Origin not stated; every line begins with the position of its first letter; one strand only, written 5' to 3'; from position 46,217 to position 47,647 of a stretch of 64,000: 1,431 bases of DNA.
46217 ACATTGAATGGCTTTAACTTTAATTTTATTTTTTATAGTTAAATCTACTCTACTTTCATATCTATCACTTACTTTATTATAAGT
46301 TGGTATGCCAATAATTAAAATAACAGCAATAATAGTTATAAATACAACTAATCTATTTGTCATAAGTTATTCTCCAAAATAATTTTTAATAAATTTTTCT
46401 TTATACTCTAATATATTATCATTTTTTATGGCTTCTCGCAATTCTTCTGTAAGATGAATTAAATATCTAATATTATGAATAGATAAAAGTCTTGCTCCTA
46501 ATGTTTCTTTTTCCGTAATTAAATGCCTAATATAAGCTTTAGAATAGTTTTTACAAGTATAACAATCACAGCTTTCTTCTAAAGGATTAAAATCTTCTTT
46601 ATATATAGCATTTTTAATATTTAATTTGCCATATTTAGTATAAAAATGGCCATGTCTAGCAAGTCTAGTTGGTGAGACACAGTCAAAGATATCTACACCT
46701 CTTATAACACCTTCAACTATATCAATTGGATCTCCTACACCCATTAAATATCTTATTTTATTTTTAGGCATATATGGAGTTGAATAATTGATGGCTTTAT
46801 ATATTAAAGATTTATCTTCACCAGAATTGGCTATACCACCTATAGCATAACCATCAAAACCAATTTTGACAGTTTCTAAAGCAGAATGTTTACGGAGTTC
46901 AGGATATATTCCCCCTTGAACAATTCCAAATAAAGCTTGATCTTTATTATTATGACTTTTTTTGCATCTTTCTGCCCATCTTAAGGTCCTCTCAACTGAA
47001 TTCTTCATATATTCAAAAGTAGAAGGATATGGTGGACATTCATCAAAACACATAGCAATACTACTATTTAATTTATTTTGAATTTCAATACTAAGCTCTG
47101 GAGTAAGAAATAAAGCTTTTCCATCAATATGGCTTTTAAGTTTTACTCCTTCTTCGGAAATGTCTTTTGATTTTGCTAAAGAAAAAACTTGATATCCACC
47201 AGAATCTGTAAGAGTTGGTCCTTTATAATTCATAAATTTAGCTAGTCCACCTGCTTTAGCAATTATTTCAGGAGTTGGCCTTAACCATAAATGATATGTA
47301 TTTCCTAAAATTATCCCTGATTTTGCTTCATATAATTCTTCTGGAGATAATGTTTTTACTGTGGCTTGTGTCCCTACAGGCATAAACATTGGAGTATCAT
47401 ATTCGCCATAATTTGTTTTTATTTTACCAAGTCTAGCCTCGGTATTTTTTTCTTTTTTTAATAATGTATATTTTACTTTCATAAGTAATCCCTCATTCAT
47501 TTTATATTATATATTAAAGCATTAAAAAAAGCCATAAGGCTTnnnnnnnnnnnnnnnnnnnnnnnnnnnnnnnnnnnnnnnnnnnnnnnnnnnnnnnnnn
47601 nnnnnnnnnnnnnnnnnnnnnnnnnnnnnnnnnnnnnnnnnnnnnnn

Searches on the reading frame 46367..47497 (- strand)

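Call 18: search_protein_families(library=pfam, proteins=[window:46367-47497:-], max_evalue=0.00001)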
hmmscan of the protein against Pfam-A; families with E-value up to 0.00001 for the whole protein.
window:46367-47497:- (376 aa): 1 family
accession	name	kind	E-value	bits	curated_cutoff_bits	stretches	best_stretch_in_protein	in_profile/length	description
PF01702.25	TGT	-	3.7e-155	516.8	26.3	1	20-373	2-355/357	Queuine tRNA-ribosyltransferase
